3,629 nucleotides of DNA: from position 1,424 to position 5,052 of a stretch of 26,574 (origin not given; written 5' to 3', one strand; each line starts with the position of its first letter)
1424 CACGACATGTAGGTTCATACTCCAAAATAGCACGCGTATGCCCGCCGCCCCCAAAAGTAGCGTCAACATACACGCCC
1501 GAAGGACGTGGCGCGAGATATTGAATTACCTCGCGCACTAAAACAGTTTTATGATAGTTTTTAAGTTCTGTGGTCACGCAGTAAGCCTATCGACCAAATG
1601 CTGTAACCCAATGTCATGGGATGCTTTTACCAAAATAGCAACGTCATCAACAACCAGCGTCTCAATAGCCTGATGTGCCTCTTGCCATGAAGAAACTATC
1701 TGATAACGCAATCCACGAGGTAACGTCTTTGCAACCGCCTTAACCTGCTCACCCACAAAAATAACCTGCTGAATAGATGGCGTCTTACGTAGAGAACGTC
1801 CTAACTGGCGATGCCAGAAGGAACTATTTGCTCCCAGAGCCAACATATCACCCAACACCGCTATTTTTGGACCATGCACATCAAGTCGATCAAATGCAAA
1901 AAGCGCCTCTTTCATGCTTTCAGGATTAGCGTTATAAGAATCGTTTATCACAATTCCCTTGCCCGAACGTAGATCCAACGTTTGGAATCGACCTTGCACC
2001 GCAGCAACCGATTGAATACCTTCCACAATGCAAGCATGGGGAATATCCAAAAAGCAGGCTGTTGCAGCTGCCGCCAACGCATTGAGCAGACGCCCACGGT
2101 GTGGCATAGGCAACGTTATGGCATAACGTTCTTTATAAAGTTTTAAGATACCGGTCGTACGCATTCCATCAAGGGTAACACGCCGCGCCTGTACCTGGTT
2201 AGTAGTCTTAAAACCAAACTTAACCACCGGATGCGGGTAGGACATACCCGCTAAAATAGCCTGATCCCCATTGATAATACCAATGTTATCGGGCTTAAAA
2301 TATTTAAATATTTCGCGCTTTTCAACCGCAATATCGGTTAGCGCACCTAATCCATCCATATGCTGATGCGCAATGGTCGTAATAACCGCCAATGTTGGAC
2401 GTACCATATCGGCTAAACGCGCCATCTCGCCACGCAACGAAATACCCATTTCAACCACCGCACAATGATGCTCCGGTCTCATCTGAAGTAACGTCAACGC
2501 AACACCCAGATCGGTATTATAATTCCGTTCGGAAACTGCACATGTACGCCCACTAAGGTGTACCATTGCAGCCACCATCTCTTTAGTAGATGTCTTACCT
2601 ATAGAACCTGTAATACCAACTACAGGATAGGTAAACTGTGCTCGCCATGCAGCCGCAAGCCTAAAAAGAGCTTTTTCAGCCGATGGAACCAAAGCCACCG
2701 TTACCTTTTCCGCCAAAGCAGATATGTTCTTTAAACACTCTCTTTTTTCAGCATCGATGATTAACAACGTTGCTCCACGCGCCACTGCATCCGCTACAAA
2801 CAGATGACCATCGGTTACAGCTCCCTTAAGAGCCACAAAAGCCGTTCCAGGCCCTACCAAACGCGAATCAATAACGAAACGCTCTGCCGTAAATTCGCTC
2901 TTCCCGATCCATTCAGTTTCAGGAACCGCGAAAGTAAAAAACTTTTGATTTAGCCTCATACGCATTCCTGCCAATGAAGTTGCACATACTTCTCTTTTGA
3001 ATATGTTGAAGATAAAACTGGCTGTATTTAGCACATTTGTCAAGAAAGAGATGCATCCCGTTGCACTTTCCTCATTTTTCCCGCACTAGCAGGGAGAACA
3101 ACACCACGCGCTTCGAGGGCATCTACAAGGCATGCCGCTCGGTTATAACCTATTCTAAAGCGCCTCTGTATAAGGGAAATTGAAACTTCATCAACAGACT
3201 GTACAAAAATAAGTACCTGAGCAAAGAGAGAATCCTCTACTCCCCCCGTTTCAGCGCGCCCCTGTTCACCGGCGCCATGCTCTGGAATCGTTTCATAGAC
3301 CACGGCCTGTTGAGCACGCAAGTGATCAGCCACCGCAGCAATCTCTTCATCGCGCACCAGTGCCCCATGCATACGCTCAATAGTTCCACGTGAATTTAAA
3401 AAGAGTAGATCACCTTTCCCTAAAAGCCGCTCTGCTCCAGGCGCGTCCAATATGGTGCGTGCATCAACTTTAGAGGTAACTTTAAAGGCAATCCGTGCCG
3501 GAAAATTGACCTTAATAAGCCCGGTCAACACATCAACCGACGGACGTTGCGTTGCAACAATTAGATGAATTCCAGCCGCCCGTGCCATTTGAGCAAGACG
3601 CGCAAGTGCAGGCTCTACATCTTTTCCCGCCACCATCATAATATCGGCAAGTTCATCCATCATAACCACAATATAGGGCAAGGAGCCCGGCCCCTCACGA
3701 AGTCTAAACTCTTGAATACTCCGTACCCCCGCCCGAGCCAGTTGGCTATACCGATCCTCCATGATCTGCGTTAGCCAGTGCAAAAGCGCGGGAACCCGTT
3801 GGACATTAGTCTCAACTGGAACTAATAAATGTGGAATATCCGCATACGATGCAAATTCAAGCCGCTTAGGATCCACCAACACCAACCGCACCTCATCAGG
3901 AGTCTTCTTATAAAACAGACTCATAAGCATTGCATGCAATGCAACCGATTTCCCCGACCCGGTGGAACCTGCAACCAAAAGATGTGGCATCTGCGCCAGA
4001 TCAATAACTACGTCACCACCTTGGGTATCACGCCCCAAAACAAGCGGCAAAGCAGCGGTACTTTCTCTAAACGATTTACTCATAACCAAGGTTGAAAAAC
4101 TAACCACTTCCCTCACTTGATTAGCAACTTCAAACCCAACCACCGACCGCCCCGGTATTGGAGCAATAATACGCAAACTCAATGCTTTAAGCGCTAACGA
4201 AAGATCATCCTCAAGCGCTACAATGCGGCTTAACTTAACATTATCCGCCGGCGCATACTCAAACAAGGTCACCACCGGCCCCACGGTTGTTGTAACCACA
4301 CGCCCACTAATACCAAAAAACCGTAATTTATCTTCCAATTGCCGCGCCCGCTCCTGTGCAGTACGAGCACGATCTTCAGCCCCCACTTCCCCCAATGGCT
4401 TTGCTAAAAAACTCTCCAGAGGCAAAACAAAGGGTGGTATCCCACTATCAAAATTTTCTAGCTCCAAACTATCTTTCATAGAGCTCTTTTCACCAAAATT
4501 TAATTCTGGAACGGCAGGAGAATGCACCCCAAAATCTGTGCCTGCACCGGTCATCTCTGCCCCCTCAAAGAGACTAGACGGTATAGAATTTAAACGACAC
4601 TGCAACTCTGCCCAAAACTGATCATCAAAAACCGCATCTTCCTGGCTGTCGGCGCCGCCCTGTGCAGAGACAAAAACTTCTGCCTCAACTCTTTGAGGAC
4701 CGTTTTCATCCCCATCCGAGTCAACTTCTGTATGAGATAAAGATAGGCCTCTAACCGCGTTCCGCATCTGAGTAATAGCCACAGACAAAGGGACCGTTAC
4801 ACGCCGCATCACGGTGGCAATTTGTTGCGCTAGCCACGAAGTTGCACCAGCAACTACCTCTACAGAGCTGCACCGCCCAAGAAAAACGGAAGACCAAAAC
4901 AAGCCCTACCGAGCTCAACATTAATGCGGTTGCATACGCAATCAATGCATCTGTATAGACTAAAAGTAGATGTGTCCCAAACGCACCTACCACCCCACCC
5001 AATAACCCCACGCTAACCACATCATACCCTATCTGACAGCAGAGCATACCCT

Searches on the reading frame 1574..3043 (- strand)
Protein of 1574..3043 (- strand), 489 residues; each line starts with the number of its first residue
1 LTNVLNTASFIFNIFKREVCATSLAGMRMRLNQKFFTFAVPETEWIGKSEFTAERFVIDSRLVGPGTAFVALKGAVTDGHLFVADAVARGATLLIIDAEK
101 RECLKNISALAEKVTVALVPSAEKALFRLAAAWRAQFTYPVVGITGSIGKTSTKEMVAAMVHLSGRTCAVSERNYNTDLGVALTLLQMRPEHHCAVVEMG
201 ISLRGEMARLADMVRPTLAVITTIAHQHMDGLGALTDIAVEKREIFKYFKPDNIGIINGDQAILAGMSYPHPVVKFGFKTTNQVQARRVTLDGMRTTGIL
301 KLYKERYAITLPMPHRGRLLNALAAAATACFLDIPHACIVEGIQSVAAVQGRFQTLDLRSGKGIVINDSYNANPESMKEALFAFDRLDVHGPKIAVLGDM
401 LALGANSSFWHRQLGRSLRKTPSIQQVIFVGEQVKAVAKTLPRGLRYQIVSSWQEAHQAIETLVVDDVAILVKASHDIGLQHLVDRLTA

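Call 55: search_protein_families(library=pfam, proteins=[window:1574-3043:-], max_evalue=0.00001)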
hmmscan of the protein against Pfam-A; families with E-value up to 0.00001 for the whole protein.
window:1574-3043:- (489 aa): 3 families
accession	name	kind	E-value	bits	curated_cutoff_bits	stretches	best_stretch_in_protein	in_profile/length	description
PF08245.18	Mur_ligase_M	-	2.5e-36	126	24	1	144-329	1-200/200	Mur ligase middle domain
PF02875.26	Mur_ligase_C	-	8.2e-17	62.7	28.4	1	351-475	1-126/127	Mur ligase, glutamate ligase domain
PF01225.30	Mur_ligase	-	3.1e-08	34.3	21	1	58-133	7-94/95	Mur ligase family, catalytic domain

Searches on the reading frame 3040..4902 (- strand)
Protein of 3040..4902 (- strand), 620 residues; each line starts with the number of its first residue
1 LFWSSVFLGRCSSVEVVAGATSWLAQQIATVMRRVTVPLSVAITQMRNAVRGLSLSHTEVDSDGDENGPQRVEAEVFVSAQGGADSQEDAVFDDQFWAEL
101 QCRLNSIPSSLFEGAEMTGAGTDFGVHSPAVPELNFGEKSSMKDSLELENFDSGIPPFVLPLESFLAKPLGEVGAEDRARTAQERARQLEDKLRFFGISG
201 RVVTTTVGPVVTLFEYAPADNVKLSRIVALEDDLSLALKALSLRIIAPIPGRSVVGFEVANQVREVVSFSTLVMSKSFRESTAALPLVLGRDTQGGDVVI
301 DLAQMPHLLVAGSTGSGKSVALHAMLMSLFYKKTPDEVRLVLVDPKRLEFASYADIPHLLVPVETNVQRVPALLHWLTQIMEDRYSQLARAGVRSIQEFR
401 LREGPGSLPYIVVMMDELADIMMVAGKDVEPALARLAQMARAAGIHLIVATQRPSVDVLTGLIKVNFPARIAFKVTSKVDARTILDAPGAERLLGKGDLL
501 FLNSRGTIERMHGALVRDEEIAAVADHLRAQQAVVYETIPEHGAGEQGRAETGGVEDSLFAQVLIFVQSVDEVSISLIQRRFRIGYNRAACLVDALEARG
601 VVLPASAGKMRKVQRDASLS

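Call 55: search_protein_families(library=pfam, proteins=[window:3040-4902:-], max_evalue=0.00001)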
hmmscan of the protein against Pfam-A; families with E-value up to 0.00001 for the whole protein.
window:3040-4902:- (620 aa): 3 families
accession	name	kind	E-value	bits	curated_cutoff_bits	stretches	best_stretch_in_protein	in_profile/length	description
PF01580.24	FtsK_SpoIIIE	-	1.6e-57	194.9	24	2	273-399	6-134/221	FtsK/SpoIIIE family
PF17854.6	FtsK_alpha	-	1.4e-24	86.6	22.9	1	161-261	2-101/101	FtsK alpha domain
PF09397.16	FtsK_gamma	-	4.1e-19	68.5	30.6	1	556-613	3-60/63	Ftsk gamma domain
